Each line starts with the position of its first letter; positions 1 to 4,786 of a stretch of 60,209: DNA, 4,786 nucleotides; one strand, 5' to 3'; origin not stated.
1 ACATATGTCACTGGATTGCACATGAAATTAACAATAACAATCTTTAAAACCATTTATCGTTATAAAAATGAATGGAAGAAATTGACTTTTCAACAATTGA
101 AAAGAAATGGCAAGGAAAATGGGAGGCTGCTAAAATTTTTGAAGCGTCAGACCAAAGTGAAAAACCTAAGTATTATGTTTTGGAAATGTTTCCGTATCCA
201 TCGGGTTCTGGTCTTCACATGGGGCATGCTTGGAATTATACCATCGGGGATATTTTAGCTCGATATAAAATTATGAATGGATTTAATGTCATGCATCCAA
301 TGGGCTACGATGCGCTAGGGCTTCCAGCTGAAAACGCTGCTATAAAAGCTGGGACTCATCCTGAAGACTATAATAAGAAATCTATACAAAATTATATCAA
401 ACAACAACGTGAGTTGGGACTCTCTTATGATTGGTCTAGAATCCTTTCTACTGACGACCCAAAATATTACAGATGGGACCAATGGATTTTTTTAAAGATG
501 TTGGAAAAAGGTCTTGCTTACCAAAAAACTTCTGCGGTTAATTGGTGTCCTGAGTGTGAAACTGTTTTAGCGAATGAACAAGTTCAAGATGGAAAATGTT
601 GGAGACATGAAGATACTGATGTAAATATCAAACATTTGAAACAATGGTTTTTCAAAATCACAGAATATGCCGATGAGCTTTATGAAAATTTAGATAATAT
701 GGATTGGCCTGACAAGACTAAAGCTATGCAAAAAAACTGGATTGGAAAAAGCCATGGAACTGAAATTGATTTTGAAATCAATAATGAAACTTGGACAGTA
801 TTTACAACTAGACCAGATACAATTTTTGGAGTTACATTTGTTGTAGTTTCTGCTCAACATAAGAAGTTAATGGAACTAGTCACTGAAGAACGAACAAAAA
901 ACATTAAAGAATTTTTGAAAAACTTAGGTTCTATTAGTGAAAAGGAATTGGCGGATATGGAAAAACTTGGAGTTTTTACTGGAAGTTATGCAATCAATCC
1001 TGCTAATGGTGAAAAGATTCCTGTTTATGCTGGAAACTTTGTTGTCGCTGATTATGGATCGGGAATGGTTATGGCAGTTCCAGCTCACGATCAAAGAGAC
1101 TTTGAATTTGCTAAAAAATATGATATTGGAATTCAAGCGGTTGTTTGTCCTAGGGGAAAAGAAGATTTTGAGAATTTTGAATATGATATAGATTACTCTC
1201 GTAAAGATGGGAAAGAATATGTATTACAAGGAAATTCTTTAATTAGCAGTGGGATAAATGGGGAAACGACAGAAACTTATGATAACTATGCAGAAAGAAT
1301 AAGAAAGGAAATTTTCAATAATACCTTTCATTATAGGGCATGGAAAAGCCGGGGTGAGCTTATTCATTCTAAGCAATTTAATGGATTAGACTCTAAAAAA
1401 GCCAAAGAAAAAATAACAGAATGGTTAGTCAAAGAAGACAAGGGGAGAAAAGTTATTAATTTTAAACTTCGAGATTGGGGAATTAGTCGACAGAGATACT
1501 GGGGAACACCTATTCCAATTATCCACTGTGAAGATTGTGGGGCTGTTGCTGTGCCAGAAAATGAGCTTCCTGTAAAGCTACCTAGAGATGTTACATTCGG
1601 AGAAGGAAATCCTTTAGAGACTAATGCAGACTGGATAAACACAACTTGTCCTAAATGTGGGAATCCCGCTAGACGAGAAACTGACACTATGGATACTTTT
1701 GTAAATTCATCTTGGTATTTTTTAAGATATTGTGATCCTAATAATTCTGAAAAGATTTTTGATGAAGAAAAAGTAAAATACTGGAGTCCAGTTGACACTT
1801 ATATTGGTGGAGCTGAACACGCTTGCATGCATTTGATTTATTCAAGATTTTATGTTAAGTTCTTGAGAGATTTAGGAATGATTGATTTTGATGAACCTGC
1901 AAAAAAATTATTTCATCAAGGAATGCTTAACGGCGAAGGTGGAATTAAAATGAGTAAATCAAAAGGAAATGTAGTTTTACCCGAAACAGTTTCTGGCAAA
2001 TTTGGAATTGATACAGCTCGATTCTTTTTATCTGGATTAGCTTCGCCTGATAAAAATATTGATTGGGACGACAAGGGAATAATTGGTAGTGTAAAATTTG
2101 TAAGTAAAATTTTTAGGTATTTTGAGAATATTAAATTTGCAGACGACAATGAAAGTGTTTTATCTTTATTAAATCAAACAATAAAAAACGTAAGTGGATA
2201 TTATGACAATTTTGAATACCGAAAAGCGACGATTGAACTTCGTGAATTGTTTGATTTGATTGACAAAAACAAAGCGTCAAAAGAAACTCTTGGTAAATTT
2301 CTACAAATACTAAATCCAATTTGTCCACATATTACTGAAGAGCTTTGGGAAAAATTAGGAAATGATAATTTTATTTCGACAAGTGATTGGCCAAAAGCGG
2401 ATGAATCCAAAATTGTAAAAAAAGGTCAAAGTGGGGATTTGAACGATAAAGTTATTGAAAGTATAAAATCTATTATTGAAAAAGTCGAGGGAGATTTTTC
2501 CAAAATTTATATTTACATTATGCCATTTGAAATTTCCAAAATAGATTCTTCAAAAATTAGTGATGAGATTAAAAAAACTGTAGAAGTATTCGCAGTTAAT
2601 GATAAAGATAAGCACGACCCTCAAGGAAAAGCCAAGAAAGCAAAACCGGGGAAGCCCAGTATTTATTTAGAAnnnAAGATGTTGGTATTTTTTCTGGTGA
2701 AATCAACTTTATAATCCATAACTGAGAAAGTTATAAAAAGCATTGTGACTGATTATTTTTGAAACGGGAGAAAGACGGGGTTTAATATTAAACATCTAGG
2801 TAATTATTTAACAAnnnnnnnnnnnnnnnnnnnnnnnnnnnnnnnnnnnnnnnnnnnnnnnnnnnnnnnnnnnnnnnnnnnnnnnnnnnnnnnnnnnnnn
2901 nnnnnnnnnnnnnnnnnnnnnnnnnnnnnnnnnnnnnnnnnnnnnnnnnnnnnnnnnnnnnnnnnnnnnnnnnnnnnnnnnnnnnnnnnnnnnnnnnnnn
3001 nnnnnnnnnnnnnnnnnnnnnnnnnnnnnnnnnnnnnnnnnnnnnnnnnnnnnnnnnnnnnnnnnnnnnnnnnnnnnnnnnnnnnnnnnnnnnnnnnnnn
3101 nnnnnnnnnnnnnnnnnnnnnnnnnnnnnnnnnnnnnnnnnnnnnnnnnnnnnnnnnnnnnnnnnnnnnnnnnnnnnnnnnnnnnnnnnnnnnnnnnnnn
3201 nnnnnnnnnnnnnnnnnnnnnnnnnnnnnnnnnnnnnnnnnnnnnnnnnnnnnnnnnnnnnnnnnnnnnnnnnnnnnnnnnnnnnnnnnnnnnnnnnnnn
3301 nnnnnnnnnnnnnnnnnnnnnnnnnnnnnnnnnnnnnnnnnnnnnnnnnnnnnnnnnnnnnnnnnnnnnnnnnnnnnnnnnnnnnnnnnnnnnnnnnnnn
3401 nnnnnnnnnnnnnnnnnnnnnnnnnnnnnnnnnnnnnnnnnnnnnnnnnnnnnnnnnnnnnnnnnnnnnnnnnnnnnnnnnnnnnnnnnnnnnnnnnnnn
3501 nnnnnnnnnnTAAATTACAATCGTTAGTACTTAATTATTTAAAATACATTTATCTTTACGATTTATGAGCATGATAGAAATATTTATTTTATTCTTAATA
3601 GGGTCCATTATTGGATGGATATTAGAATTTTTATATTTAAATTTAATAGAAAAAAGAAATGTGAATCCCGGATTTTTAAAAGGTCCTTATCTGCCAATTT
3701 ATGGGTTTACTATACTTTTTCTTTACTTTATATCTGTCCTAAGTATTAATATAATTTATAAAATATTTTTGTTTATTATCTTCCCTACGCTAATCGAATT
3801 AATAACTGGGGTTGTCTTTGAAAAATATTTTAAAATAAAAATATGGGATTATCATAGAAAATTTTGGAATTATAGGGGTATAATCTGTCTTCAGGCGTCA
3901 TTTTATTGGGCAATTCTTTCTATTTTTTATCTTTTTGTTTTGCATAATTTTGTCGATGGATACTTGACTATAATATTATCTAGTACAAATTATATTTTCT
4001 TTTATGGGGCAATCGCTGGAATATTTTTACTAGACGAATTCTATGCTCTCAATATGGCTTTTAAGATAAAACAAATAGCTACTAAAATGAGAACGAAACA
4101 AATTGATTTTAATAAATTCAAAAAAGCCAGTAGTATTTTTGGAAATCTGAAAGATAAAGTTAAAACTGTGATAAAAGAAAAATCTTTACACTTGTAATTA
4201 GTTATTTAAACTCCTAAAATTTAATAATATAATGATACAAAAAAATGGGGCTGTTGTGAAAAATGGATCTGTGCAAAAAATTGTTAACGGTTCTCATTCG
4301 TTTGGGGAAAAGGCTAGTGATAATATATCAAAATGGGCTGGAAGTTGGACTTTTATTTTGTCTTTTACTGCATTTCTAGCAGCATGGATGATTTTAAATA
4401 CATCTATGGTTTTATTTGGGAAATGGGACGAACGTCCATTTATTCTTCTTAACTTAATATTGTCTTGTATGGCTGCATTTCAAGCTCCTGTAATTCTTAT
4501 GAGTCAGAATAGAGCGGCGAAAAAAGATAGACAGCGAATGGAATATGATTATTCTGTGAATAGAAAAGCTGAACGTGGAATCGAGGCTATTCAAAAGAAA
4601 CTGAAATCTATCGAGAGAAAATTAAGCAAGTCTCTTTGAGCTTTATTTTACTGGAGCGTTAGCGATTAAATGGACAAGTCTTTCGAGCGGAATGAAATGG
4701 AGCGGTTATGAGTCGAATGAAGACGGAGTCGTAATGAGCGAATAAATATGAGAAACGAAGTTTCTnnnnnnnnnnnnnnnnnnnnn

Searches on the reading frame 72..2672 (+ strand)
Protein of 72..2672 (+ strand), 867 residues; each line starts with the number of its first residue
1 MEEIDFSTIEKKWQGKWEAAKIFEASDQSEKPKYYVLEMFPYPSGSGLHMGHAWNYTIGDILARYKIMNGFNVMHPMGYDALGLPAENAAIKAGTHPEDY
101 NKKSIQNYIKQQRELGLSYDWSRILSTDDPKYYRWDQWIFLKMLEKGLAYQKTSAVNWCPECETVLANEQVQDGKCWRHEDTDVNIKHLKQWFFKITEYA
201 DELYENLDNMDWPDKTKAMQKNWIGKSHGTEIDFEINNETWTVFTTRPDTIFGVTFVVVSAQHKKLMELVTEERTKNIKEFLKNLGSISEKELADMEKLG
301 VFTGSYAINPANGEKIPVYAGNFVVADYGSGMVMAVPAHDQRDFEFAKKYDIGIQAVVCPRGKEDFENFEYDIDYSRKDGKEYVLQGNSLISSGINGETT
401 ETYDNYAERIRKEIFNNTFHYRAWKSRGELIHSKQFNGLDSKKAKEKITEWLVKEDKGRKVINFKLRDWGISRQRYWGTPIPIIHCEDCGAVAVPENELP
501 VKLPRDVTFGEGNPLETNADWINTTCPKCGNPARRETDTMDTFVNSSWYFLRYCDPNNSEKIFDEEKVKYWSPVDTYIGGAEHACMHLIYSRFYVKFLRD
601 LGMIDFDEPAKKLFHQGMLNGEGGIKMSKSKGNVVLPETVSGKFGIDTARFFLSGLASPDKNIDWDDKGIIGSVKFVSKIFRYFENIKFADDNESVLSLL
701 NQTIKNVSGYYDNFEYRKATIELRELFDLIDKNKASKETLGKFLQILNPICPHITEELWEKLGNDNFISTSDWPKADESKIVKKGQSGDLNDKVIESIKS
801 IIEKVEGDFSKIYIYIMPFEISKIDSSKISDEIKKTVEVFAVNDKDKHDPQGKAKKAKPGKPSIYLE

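Call 42: search_protein_families(library=pfam, proteins=[window:72-2672:+], max_evalue=0.001)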
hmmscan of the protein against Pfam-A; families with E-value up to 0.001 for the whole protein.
window:72-2672:+ (867 aa): 5 families
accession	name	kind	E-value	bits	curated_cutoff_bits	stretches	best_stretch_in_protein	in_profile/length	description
PF13603.12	tRNA-synt_1_2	-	1.4e-58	197.8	25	1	221-367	1-150/185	Leucyl-tRNA synthetase, editing domain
PF00133.28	tRNA-synt_1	-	1.2e-51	176.2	22.7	2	13-225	2-226/414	tRNA synthetases class I (I, L, M and V)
PF09334.17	tRNA-synt_1g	-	1.4e-31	110.1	20.1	2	36-176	3-139/391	tRNA synthetases class I (M)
PF08264.19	Anticodon_1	-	4.6e-19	69.2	25.1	1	696-803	4-134/148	Anticodon-binding domain of tRNA ligase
PF01406.26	tRNA-synt_1e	-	0.00014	21.8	27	0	608-654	236-281/301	tRNA synthetases class I (C) catalytic domain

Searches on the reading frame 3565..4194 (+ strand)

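Call 42: search_protein_families(library=pfam, proteins=[window:3565-4194:+], max_evalue=0.001)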
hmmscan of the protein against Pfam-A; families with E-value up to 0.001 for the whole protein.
window:3565-4194:+ (210 aa): 1 family
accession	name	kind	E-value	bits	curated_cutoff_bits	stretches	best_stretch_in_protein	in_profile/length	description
PF06541.16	ABC_trans_CmpB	-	1.4e-34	119.9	25.9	1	9-160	2-149/151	Putative ABC-transporter type IV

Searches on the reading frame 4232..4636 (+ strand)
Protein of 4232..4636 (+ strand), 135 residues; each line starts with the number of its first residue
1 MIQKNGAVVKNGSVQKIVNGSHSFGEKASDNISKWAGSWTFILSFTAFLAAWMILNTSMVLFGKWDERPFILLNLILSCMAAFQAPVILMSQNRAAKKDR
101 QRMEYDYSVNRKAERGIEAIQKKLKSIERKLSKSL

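Call 42: search_protein_families(library=pfam, proteins=[window:4232-4636:+], max_evalue=0.001)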
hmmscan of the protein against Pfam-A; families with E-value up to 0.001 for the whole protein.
window:4232-4636:+ (135 aa): 1 family
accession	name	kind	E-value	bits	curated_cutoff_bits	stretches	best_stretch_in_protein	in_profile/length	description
PF06210.16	DUF1003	-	4.3e-36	123.7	27.4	1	37-133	2-98/103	Protein of unknown function (DUF1003)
